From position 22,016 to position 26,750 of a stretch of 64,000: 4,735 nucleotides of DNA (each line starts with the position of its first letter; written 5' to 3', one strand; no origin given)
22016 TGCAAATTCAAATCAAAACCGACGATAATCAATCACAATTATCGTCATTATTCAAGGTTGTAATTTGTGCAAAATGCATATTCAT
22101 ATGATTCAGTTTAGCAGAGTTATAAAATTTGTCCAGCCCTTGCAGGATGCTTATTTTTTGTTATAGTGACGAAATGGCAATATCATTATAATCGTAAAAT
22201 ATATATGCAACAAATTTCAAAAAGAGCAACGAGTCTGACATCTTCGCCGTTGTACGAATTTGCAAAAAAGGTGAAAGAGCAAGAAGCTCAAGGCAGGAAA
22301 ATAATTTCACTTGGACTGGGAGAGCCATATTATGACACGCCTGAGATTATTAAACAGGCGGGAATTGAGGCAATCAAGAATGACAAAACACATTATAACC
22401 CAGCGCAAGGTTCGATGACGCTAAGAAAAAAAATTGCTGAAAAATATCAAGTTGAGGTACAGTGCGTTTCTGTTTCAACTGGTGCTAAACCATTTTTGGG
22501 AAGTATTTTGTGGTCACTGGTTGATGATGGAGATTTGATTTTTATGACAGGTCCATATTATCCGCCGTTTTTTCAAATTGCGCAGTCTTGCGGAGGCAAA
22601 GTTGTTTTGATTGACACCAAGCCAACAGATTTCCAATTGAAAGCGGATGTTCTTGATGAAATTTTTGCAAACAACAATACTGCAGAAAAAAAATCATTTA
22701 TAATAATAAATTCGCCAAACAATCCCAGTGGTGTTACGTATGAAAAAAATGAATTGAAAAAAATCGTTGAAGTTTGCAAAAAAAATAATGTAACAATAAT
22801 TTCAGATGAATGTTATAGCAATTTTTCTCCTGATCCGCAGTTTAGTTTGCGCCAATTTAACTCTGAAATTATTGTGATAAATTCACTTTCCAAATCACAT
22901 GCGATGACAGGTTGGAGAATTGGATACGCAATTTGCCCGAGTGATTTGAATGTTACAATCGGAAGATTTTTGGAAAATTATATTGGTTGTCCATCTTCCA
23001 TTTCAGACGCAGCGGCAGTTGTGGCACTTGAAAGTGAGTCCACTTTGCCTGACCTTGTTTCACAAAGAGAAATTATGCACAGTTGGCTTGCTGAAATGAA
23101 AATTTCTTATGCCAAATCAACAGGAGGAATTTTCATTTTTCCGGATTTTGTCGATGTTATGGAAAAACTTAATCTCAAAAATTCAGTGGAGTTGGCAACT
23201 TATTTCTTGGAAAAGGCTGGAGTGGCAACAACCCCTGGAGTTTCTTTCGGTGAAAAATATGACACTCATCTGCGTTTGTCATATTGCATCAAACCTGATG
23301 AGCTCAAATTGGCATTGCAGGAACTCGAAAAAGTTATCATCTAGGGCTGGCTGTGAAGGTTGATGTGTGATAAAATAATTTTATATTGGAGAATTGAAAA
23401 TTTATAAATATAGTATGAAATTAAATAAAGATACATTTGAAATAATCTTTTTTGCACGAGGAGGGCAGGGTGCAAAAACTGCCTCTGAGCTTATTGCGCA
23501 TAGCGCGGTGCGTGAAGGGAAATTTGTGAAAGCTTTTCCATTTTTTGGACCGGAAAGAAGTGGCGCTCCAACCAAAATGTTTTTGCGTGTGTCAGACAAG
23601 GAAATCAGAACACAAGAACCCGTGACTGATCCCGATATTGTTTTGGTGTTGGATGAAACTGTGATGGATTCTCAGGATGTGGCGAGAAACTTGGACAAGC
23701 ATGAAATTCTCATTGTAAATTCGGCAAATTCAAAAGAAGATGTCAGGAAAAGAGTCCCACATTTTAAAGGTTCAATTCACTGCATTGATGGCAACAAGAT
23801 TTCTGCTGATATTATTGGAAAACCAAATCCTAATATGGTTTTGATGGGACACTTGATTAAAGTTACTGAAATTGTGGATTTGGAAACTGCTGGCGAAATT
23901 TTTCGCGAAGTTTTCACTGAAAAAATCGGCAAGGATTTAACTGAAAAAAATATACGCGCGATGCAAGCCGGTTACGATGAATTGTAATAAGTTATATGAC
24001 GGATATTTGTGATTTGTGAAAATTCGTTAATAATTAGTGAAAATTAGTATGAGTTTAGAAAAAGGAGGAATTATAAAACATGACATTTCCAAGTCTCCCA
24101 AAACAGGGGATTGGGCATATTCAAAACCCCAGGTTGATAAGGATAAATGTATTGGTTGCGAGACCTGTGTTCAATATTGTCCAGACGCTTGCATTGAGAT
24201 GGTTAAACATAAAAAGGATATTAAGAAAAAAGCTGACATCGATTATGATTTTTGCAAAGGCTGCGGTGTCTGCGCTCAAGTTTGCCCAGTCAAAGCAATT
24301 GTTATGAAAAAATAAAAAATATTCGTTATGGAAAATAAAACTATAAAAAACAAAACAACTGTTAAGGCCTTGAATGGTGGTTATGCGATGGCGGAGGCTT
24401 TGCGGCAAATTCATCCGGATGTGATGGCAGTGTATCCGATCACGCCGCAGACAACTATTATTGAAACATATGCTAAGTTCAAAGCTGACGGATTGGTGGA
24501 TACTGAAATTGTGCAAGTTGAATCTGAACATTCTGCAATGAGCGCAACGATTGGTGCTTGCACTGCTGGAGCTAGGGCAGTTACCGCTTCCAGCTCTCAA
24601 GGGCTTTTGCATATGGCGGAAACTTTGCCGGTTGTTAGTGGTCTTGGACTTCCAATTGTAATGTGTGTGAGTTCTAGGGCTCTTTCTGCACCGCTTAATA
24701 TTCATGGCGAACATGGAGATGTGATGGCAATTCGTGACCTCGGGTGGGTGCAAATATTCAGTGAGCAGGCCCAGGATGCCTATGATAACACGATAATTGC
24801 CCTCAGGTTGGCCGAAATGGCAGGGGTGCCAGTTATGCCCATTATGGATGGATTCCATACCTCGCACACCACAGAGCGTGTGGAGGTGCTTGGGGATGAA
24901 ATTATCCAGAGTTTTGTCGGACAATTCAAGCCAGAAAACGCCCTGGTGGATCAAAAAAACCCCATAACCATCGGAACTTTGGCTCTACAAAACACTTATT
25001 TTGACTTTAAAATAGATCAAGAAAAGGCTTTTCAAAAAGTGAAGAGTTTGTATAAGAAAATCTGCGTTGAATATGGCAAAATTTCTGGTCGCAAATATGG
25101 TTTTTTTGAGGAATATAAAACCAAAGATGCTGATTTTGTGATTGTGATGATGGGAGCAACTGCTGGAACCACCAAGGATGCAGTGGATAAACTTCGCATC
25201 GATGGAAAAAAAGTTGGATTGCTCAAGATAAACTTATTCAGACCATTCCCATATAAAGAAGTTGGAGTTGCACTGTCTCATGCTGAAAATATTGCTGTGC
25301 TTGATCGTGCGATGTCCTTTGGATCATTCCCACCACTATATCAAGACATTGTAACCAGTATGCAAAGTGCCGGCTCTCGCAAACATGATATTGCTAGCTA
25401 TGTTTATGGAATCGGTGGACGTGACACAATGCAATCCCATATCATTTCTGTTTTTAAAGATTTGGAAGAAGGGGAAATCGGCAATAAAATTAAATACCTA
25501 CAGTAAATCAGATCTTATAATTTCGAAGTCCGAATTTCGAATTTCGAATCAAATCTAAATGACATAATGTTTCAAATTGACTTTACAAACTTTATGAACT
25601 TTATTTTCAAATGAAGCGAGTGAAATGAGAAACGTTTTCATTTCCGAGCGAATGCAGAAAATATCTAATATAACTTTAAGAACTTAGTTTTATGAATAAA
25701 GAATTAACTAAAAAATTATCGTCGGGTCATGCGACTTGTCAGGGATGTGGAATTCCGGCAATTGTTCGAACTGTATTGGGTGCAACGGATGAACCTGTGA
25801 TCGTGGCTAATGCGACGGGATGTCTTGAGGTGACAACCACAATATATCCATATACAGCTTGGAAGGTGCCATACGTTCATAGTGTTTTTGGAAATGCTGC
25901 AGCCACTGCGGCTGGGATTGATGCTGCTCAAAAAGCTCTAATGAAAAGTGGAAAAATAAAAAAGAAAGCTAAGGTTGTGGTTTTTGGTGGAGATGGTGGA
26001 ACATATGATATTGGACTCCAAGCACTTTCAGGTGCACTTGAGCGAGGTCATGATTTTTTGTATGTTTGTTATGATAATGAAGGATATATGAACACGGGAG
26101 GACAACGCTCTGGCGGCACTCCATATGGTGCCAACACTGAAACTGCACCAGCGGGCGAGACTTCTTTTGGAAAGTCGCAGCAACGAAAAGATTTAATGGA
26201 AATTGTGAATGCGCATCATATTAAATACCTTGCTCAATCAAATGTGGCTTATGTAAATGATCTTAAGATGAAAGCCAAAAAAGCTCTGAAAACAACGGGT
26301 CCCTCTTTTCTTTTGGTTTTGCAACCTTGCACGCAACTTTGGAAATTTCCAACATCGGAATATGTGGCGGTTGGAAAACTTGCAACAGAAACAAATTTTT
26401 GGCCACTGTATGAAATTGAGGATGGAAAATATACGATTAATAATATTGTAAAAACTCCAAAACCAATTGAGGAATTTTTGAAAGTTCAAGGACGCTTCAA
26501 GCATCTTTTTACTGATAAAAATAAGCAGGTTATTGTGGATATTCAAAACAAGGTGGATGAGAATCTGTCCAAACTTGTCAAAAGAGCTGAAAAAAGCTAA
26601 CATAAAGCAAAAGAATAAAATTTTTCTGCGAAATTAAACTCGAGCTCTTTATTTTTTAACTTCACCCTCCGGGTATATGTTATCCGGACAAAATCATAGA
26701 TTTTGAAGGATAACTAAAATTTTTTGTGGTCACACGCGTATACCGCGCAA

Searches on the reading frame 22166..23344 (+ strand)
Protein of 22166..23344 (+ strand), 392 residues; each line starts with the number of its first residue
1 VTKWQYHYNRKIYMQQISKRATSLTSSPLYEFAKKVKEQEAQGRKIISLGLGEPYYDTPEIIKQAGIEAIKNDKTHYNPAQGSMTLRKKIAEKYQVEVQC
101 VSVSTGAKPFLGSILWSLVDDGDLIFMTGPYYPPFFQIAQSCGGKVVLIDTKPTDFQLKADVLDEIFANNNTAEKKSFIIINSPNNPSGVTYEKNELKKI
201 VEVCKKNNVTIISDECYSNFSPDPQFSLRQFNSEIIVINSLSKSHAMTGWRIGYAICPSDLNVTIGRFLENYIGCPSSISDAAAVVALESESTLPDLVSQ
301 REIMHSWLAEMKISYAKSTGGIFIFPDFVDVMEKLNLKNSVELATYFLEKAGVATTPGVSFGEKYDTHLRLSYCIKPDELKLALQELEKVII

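Call 67: search_protein_families(library=pfam, max_evalue=0.00001, proteins=[window:22166-23344:+])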
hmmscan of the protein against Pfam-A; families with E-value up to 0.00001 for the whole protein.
window:22166-23344:+ (392 aa): 1 family
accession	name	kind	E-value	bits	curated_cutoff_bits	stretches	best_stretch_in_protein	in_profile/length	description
PF00155.27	Aminotran_1_2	-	2.4e-50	172.2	19.7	1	45-386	2-360/361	Aminotransferase class I and II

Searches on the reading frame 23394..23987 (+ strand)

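Call 67: search_protein_families(library=pfam, max_evalue=0.00001, proteins=[window:23394-23987:+])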
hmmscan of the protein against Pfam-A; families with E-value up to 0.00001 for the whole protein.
window:23394-23987:+ (197 aa): 1 family
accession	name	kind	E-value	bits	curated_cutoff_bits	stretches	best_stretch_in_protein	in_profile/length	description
PF01558.24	POR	-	1.2e-33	117.2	27.4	1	23-195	1-173/173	Pyruvate ferredoxin/flavodoxin oxidoreductase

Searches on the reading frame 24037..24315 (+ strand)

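Call 68: search_protein_families(library=pfam, max_evalue=0.00001, proteins=[window:24037-24315:+])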
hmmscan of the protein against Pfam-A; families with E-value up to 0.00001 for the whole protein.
window:24037-24315:+ (92 aa): 10 families
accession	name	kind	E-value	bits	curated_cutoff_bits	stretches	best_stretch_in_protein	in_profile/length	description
PF00037.32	Fer4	-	3.1e-15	55.7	21.1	2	67-88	2-23/24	4Fe-4S binding domain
PF14697.11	Fer4_21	-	1.1e-13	51.5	35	1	32-90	2-59/59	4Fe-4S dicluster domain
PF12838.12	Fer4_7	-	5.4e-12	46.4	27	1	37-87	1-52/52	4Fe-4S dicluster domain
PF12837.12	Fer4_6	-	1.6e-11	44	25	0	66-88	2-24/24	4Fe-4S binding domain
PF12797.12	Fer4_2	-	2.6e-11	43.1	24.5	1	30-49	2-21/22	4Fe-4S binding domain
PF13187.11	Fer4_9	-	1.7e-09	38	27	1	37-88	1-52/52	4Fe-4S dicluster domain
PF25160.1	LdpA_Fe-S-bd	-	3.2e-09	36.9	27.6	0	66-90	21-45/49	LdpA Fe-S cluster-binding domain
PF13237.11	Fer4_10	-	5.4e-09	36.3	25.5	1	31-84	2-53/53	4Fe-4S dicluster domain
PF13484.11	Fer4_16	-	3e-07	31.5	30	0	73-91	2-20/66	4Fe-4S double cluster binding domain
PF12798.12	Fer4_3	-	6.7e-06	27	27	0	73-87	1-15/15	4Fe-4S binding domain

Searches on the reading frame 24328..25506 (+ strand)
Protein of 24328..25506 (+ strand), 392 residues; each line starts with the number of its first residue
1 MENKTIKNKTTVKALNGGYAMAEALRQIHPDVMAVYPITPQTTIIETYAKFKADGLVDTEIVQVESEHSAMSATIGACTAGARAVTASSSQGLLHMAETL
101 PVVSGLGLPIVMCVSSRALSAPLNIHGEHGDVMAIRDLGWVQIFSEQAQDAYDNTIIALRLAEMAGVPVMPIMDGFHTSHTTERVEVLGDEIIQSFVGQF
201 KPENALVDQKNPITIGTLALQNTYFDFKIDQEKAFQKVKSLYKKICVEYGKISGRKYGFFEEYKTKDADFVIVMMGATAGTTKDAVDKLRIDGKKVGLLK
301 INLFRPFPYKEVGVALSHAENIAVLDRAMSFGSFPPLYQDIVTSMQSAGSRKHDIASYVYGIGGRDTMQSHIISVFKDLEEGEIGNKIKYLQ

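Call 68: search_protein_families(library=pfam, max_evalue=0.00001, proteins=[window:24328-25506:+])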
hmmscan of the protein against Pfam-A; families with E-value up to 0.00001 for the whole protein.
window:24328-25506:+ (392 aa): 2 families
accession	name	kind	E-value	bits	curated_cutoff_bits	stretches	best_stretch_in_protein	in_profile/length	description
PF01855.24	POR_N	-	1.5e-69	234.7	27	1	24-244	2-228/231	Pyruvate flavodoxin/ferredoxin oxidoreductase, thiamine diP-bdg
PF17147.9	PFOR_II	-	6.5e-29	100.7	27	1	268-372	1-102/102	Pyruvate:ferredoxin oxidoreductase core domain II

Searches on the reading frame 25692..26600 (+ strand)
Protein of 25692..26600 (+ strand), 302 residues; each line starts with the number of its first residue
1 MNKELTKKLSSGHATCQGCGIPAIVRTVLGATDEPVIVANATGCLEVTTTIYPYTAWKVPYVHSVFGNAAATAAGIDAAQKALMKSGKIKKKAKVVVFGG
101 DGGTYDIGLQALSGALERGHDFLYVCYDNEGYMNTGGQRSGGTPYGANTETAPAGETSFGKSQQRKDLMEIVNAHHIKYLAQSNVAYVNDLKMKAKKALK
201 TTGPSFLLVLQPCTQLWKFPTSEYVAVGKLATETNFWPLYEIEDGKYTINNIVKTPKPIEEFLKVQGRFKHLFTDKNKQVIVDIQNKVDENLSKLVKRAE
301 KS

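Call 68: search_protein_families(library=pfam, max_evalue=0.00001, proteins=[window:25692-26600:+])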
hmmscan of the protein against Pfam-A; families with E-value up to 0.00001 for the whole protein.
window:25692-26600:+ (302 aa): 1 family
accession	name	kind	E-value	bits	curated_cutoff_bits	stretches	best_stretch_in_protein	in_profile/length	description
PF02775.26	TPP_enzyme_C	-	6.3e-23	81.7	21.9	1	42-207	2-149/151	Thiamine pyrophosphate enzyme, C-terminal TPP binding domain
